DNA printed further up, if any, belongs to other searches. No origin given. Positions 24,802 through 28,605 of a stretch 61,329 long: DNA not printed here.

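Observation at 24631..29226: Single-chain MacB/FtsX-type ABC transporter with a ~1100-aa extracytoplasmic domain built largely of ~28 tandem 20-residue repeats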

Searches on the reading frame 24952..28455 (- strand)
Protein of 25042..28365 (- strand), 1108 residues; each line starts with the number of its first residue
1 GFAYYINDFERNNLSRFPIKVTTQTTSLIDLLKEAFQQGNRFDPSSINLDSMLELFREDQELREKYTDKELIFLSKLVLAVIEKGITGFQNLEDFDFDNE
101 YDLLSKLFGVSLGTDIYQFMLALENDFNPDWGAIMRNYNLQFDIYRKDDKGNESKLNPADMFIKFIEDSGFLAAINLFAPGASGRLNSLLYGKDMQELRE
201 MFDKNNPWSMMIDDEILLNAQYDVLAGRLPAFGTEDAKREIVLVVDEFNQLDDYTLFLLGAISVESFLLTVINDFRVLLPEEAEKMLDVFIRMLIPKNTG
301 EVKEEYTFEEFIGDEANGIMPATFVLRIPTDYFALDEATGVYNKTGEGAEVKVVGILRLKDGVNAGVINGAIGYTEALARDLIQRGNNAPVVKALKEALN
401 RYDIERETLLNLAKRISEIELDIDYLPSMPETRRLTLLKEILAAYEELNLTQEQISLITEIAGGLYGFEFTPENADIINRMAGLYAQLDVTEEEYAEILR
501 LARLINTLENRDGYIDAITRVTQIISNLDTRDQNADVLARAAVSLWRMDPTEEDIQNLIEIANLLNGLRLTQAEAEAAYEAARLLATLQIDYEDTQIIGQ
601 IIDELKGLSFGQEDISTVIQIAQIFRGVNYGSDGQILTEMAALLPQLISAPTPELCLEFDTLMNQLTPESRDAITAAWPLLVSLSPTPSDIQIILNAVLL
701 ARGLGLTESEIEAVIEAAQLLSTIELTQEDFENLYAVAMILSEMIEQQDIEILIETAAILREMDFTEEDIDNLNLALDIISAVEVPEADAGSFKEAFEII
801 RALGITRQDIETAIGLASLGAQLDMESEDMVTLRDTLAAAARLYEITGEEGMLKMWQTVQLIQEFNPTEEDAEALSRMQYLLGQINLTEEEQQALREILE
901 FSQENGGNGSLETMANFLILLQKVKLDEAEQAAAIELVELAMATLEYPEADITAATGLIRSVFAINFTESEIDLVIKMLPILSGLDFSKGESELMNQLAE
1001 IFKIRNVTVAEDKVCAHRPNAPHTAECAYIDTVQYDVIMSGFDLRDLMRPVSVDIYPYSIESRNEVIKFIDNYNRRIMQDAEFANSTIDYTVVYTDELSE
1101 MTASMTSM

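Call 9: find_homologous_proteins(query=window:25042-28365:-, max_evalue=0.001)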
Query seq(1108 aa) (1108 aa): 19 proteins with E <= 0.001 among 8000 candidates.
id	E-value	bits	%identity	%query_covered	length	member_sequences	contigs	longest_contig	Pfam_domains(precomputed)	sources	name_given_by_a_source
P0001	0.0e+0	2380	100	100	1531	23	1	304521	PF02687.28,PF00005.34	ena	-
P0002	0.0e+0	1031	49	100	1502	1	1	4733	PF02687.28,PF00005.34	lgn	-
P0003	8.5e-279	946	45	100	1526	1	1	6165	PF02687.28,PF00005.34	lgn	-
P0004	4.0e-260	884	43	100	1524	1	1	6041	PF02687.28,PF00005.34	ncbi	-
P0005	5.8e-171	589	39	70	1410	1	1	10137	PF02687.28,PF00005.34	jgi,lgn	jgi:ABC-type lipoprotein export system ATPase subunit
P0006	3.0e-39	153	31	36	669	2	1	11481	PF02687.28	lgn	-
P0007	3.3e-20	90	29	36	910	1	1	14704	PF02687.28,PF00005.34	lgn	-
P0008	1.5e-13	68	25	36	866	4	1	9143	PF02687.28,PF00005.34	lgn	-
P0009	6.1e-11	59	35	17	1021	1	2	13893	PF02687.28,PF00005.34,PF13304.13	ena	-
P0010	4.0e-10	57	26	28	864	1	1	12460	PF02687.28,PF00005.34,PF13304.13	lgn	-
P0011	3.5e-9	53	26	28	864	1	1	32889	PF02687.28,PF00005.34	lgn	-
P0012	7.8e-9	52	26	28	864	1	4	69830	PF02687.28,PF00005.34,PF13304.13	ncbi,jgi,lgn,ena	-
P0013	7.1e-8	49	32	17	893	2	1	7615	PF02687.28,PF00005.34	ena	-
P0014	1.2e-6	45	27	18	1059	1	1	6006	PF02687.28,PF00005.34,PF13304.13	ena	-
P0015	1.0e-4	39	25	26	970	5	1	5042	PF02687.28,PF00005.34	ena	-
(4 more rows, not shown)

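Call 10: search_solved_structures(query=window:25042-28365:-, max_evalue=1)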
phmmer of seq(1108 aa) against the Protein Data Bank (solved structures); distinct sequences matched with E-value up to 1: 0.

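Call 24: find_encoding_contigs(protein=P0005, flank=6000, max_places=3)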
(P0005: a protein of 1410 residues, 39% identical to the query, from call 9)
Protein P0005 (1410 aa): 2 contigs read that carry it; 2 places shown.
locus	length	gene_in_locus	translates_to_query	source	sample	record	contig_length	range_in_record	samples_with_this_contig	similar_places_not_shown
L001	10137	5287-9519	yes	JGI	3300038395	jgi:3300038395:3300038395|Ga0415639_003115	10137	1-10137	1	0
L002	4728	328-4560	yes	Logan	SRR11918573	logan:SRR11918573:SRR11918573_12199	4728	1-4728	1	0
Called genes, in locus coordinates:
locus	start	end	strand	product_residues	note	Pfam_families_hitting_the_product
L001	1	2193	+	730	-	?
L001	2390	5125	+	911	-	-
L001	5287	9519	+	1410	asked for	PF00005:ABC_tran, PF02687:FtsX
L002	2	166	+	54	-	?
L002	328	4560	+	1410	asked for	PF00005:ABC_tran, PF02687:FtsX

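Call 25: find_encoding_contigs(protein=P0003, flank=6000, max_places=3)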
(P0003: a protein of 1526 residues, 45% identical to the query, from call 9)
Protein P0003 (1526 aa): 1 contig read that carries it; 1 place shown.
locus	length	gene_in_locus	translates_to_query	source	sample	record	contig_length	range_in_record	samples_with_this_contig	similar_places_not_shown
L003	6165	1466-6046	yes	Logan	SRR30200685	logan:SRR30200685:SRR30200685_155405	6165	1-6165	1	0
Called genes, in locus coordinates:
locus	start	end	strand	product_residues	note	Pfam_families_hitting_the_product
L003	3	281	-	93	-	?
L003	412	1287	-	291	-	PF01790:LGT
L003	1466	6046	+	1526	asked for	PF00005:ABC_tran, PF02687:FtsX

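Call 37: predict_structure(alignment_id=A3)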
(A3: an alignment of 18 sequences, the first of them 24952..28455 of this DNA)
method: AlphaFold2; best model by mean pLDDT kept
length: 1168 residues; sequences in the alignment: 18
mean_pLDDT: 68.2   pTM: 0.48
mean pLDDT of the five models: 68.2, 66.5, 64.9, 61.4, 58.7
residues with pLDDT >= 90: 8; 70-90: 605; 50-70: 406; < 50: 149
segments of 3 or more residues with pLDDT < 50: 55-65, 68-74, 76-92, 118-143, 450-459, 855-897, 1033-1057
pLDDT, mean of each block of 10 residues (from residue 1): 54 72 71 69 72 57 48 46 44 53 74 53 38 39 67 86 85 78 72 70 61 60 66 73 82 86 86 84 79 79 71 72 75 82 79 85 72 72 87 68 89 86 77 69 55 43 57 59 68 57 62 68 68 70 70 65 67 71 75 74 74 78 77 76 75 75 77 74 83 85 82 75 77 76 82 80 81 72 73 72 73 68 72 65 64 48 35 36 35 40 57 68 67 59 68 72 71 63 60 67 65 56 56 42 43 47 70 82 84 86 84 68 74 68 72 74 66
secondary structure, 60 per line:
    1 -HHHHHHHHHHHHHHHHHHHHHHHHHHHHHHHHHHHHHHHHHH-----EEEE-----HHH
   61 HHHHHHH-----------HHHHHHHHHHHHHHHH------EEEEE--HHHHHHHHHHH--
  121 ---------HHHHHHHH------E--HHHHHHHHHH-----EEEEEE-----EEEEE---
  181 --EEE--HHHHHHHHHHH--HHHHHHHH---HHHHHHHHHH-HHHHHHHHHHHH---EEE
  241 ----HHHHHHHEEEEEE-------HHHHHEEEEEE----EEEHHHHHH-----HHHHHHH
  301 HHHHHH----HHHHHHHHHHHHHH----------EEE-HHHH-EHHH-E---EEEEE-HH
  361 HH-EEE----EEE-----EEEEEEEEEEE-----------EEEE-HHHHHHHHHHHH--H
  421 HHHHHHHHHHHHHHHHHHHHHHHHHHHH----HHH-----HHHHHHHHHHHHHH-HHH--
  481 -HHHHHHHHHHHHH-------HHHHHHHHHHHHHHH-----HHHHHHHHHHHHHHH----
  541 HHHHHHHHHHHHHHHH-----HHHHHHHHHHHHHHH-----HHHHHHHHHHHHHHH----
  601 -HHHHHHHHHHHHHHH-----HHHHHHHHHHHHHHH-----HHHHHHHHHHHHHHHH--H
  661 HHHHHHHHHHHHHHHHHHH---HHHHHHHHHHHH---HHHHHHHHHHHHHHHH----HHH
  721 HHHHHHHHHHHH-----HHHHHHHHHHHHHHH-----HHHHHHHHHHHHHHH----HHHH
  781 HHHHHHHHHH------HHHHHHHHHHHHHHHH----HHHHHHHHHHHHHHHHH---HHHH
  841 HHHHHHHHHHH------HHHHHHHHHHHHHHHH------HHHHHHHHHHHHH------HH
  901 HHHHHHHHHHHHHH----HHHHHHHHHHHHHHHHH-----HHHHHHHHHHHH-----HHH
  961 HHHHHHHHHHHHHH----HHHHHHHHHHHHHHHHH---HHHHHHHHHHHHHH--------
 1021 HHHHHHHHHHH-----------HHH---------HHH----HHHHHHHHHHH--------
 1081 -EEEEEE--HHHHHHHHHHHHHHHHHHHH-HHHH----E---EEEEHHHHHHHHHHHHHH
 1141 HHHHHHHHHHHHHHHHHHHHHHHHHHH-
elements in order (helices of 4 or more, strands of 3 or more residues): H2-43 E49-52 H58-67 H79-94 E101-105 H108-118 H130-137 H147-156 E162-167 E173-177 E183-185 H188-198 H201-208 H212-221 H223-234 E238-240 H245-251 E252-257 H265-269 E270-275 E280-282 H283-288 H294-306 H311-324 E335-337 H339-342 E353-357 H359-362 E364-366 E371-373 E379-389 E401-404 H406-417 H420-448 H461-474 H482-494 H502-516 H522-536 H541-556 H562-576 H582-596 H602-616 H622-636 H642-657 H660-679 H683-694 H698-713 H718-732 H738-752 H758-772 H777-790 H797-812 H817-833 H837-851 H858-873 H880-892 H899-914 H919-935 H941-952 H958-974 H979-995 H999-1012 H1021-1031 H1062-1072 E1082-1087 H1090-1109 H1111-1114 E1123-1126 H1127-1167
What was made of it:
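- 28366..28434 (-): TM1, about aa 265-287, preceded by a Lys/Arg-rich cytoplasmic linker. AF2 predicts a long helix here (call 37).
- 25213..25347 (-): Low-confidence linker after the array, aa 1294-1338. It contains a C-x-H-x5-H-x3-C motif at aa 1302-1314 (nt 25285-25323). pLDDT below 50 (call 37).
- On Type VII (MacB/FtsX) ABC superfamily: AF2 places a beta-alpha-beta element just before TM2 and a strand just after TM1 (call 37).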

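Call 40: fold_search(model_id=the predicted structure, library=pdb)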
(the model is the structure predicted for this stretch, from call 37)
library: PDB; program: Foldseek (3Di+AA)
matches with E <= 10: 465; with E <= 0.001: 0
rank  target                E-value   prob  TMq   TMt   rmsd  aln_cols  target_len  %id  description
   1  9gm7_A                8.5e-03  0.13  0.06  0.05  80.9       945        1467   14  MukBEF in a nucleotide-bound state with open neck gate (monomer) (released 2025-03-26)
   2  7nyx_A                1.3e-02  0.09  0.05  0.04  81.9       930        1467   14  Cryo-EM structure of the MukBEF-MatP-DNA monomer (closed conformation) (released 2021-07-07)
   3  2wit_A                1.7e-02  0.16  0.05  0.09  36.6       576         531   13  CRYSTAL STRUCTURE OF THE SODIUM-COUPLED GLYCINE BETAINE SYMPORTER BETP FROM CORYNEBACTERIUM GLUTAMICUM WITH BOUND SUBS (released 2009-05-26)
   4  9i60_C                2.2e-02  0.13  0.05  0.09  36.4       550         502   12  Transient activated state of BetP (released 2026-02-18)
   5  9gkk_C                6.3e-02  0.11  0.05  0.09  36.8       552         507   13  BetP heterotrimeric complex (released 2025-09-10)
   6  2wit_B                7.5e-02  0.09  0.06  0.09  36.0       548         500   12  CRYSTAL STRUCTURE OF THE SODIUM-COUPLED GLYCINE BETAINE SYMPORTER BETP FROM CORYNEBACTERIUM GLUTAMICUM WITH BOUND SUBS (released 2009-05-26)
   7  9gkk_A                9.2e-02  0.09  0.05  0.09  35.7       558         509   13  BetP heterotrimeric complex (released 2025-09-10)
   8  9i5z_A                9.2e-02  0.08  0.05  0.09  39.1       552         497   10  Upregulated state of BetP in potassium (released 2026-02-18)
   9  9a52_A                1.0e-01  0.10  0.05  0.10  28.9       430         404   10  Integrative model of YCSG-FABL by crosslinking MS and deep learning (released 2024-09-18)
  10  9hko_B                1.0e-01  0.08  0.05  0.09  36.0       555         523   12  Downregulated closed state of BetP in complex with betaine (released 2025-12-17)
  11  4c7r_C                1.1e-01  0.08  0.05  0.09  37.0       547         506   12  Inward facing conformation of the trimeric betaine transporter BetP in complex with lipids (released 2013-10-30)
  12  9y6s_6k               1.3e-01  0.08  0.05  0.02  39.9       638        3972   12  96-nm repeat of the Leishmania tarentolae doublet microtubule (released 2025-12-17)
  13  2xq2_A                1.5e-01  0.07  0.06  0.09  41.1       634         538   10  Structure of the K294A mutant of vSGLT (released 2010-12-08)
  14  4kjs_B                1.7e-01  0.09  0.05  0.11  29.5       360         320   13  Structure of native YfkE (released 2013-06-26)
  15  9hkl_C                2.0e-01  0.07  0.05  0.09  35.8       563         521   12  BetP-M150E in complex with GABA in an inward-facing state (released 2025-12-17)
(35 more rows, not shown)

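Call 42: search_solved_structures(query=P0006, max_evalue=1, show_alignments=2)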
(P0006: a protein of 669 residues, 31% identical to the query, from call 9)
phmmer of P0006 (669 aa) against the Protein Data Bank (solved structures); distinct sequences matched with E-value up to 1: 18.
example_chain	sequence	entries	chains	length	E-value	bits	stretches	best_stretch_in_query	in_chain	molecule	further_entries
5gko_A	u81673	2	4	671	2.9e-11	45.9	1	526-668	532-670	Macrolide export ATP-binding/permease protein MacB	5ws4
5lil_A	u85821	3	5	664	3.1e-10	42.5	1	526-668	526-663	Macrolide export ATP-binding/permease protein MacB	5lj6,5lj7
5nik_J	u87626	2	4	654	3.5e-10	42.3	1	526-667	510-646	Macrolide export ATP-binding/permease protein MacB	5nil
5xu1_M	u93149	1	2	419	1.7e-09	40.1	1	532-668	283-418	ABC transporter permeae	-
9o9x_C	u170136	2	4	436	7.1e-09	38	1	535-668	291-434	ABC transporter permease YtrF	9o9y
9w37_A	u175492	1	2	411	0.00037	22.4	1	511-668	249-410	LolF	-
7arh_C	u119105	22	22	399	0.00046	22.1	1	545-668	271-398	Lipoprotein-releasing ABC transporter permease subunit LolC | Lipo-releasing system transmembrane protein lolC | Lipoprotein-releasing system transmembrane prot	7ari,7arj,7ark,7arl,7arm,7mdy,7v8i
9w35_A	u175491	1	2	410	0.00085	21.2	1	511-667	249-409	LolF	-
9w2w_A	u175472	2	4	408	0.0022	19.8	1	511-665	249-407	LolF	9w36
7mdx_A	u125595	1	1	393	0.0042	18.9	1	545-662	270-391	Lipoprotein-releasing system transmembrane protein LolC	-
7arh_E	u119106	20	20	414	0.0066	18.3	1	532-634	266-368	Lipoprotein-releasing system transmembrane protein LolE | Lipoprotein transporter subunit LolE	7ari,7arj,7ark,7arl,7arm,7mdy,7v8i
7mdx_B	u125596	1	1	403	0.0073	18.1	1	532-633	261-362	Lipoprotein-releasing system transmembrane protein LolE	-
9rli_E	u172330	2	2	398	0.0088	17.9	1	533-634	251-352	Lipoprotein-releasing system transmembrane protein LolE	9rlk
8tzj_C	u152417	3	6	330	0.1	14.4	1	526-659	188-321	Cell division protein FtsX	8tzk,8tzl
4a5x_A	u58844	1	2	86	0.24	13.1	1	50-113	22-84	MIT DOMAIN-CONTAINING PROTEIN 1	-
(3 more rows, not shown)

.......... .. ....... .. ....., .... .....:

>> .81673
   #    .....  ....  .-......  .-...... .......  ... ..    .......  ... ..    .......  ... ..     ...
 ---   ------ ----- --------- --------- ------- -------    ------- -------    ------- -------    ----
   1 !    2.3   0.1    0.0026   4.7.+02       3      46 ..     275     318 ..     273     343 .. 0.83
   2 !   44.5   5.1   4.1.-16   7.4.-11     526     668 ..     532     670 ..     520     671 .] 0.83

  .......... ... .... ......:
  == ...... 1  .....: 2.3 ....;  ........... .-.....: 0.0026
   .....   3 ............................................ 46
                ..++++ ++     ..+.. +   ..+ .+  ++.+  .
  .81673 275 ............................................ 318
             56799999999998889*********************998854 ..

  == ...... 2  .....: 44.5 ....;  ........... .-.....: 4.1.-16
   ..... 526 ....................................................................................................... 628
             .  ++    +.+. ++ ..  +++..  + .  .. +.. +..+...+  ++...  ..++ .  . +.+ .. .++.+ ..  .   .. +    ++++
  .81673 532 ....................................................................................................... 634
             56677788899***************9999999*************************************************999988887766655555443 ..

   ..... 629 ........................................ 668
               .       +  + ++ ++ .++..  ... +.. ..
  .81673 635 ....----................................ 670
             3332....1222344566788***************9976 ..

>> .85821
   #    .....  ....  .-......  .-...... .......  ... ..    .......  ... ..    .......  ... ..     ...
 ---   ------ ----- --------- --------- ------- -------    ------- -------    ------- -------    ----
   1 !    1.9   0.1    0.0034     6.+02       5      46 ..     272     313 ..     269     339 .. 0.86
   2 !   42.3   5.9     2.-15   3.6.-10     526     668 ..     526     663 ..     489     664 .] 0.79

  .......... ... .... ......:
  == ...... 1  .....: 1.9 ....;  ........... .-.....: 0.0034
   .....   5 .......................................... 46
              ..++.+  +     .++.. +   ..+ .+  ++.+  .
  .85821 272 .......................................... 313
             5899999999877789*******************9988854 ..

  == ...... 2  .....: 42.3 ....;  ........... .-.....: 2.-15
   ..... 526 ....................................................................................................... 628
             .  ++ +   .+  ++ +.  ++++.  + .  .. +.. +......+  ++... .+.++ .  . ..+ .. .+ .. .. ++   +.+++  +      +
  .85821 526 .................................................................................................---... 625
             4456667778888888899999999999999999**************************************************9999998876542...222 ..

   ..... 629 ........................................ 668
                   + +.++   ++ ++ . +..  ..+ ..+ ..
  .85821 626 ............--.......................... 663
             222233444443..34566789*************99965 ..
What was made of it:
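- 24634..25041 (-): TM2-TM4 with the cytoplasmic coupling-helix motif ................, aa 1396-1531. PDB sequence hits to MacB, Spr0695-type permease, YtrF, LolC/E/F and FtsX (call 42).
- Closest known: Gram-positive MacB-like systems. Same: TM2-4 is similar, E 1.7e-9 and 7e-9 (call 42).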
